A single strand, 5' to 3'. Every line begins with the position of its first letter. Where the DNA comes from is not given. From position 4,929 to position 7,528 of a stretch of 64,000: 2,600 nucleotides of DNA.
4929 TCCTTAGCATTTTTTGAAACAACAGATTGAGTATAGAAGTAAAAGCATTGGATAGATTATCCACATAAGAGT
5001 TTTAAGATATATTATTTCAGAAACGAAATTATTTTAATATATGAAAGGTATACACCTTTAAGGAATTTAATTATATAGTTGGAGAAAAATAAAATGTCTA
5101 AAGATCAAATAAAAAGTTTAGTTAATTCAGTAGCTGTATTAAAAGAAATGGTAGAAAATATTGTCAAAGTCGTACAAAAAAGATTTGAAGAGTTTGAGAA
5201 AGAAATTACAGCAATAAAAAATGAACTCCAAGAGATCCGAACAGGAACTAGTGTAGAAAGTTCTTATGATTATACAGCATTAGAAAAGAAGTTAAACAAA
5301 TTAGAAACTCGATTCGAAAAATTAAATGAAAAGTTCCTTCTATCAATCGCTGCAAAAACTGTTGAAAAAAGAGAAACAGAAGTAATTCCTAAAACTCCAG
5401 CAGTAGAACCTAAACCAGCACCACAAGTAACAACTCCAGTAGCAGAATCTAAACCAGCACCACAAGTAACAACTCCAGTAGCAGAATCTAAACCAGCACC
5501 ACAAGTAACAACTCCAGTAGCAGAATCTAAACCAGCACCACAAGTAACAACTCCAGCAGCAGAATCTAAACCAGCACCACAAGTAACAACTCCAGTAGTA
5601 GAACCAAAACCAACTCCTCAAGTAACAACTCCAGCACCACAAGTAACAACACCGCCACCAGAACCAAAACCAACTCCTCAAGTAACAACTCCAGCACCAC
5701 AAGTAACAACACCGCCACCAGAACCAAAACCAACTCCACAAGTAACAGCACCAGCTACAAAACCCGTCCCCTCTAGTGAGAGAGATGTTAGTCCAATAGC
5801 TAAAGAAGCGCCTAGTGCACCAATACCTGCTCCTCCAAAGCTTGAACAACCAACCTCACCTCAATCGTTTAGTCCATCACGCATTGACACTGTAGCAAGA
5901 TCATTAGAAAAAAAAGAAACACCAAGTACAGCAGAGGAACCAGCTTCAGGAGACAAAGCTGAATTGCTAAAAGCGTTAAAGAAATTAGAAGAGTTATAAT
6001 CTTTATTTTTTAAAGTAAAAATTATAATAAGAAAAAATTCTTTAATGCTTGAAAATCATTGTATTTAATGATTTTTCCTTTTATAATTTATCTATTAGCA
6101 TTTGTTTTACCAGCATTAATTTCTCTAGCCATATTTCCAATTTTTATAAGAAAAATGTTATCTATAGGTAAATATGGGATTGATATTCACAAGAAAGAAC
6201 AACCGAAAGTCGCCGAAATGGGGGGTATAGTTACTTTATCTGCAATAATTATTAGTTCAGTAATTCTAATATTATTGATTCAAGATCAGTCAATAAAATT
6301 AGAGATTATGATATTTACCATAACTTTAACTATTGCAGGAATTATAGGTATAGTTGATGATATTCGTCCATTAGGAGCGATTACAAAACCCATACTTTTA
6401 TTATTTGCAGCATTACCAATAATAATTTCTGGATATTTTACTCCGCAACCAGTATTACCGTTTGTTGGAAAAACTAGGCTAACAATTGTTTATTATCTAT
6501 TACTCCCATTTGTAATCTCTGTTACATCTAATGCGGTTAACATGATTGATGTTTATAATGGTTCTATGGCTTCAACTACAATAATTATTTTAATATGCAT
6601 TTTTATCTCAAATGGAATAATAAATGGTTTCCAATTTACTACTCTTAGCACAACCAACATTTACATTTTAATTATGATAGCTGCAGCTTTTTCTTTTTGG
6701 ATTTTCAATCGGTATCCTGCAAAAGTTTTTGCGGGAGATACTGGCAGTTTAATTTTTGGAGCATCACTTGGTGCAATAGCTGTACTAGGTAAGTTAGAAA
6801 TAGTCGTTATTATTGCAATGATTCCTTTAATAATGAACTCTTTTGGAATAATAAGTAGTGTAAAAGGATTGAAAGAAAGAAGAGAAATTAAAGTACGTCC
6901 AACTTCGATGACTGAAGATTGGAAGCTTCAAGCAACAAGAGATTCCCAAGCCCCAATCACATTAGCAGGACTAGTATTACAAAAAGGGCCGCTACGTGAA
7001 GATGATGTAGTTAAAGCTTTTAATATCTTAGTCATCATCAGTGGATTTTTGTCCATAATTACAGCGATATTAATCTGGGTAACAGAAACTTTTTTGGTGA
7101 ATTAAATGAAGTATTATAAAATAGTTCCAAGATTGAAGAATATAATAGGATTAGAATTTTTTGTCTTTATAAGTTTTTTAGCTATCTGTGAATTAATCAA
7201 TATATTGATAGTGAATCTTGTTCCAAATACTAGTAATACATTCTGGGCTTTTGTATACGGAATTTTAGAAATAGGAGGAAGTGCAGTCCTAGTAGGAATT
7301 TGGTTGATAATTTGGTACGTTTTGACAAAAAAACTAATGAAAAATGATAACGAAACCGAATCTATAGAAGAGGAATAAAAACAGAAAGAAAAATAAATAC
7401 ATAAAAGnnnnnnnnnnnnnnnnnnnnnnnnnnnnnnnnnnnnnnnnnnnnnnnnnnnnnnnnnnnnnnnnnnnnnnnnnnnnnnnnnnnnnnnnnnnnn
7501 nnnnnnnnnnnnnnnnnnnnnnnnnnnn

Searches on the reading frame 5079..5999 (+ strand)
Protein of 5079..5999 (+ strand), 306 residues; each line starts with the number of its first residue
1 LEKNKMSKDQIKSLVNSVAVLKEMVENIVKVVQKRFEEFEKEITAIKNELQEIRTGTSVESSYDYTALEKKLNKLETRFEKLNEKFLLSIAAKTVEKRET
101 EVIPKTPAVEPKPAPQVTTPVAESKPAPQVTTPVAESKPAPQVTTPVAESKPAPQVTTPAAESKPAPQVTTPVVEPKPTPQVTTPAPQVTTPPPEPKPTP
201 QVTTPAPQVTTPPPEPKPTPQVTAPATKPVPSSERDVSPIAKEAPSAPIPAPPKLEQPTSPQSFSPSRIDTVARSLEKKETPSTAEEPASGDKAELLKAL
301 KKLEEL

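Call 84: search_protein_families(library=pfam, proteins=[window:5079-5999:+], max_evalue=0.1)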
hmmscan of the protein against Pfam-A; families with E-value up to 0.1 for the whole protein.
window:5079-5999:+ (306 aa): 5 families
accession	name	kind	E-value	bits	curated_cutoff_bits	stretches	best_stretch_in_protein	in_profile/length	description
PF00435.27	Spectrin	-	0.00097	20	29.9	1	29-85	36-95/105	Spectrin repeat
PF03938.19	OmpH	-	0.0098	16.5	32.4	1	15-101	5-91/141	Outer membrane protein (OmpH-like)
PF04108.17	ATG17_like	-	0.025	14.5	43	1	9-86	112-189/355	Autophagy protein ATG17-like domain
PF18169.6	SLATT_6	-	0.055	13.5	27.1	1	24-82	72-130/176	SMODS and SLOG-associating 2TM effector domain 6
PF05218.19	DUF713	-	0.06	13.6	24.5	1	20-84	36-103/185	Protein of unknown function (DUF713)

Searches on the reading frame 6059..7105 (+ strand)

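Call 84: search_protein_families(library=pfam, proteins=[window:6059-7105:+], max_evalue=0.1)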
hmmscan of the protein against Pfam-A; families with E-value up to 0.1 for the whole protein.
window:6059-7105:+ (348 aa): 2 families
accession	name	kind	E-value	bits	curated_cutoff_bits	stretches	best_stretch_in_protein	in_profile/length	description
PF00953.26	Glycos_transf_4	-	1.8e-28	100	27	1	84-244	2-159/160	Glycosyl transferase family 4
PF09721.15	Exosortase_EpsH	-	0.024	14.5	25.7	1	32-130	43-122/254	Transmembrane exosortase (Exosortase_EpsH)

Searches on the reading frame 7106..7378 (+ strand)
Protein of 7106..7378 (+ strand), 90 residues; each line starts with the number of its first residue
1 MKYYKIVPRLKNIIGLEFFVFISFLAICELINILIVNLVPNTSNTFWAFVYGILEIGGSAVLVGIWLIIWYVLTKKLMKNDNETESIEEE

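Call 84: search_protein_families(library=pfam, proteins=[window:7106-7378:+], max_evalue=0.1)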
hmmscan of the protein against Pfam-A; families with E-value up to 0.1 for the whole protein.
window:7106-7378:+ (90 aa): 1 family
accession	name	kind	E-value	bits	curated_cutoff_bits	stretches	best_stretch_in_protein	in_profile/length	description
PF01284.28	MARVEL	-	0.018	15.5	32.8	1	16-79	39-100/135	Membrane-associating domain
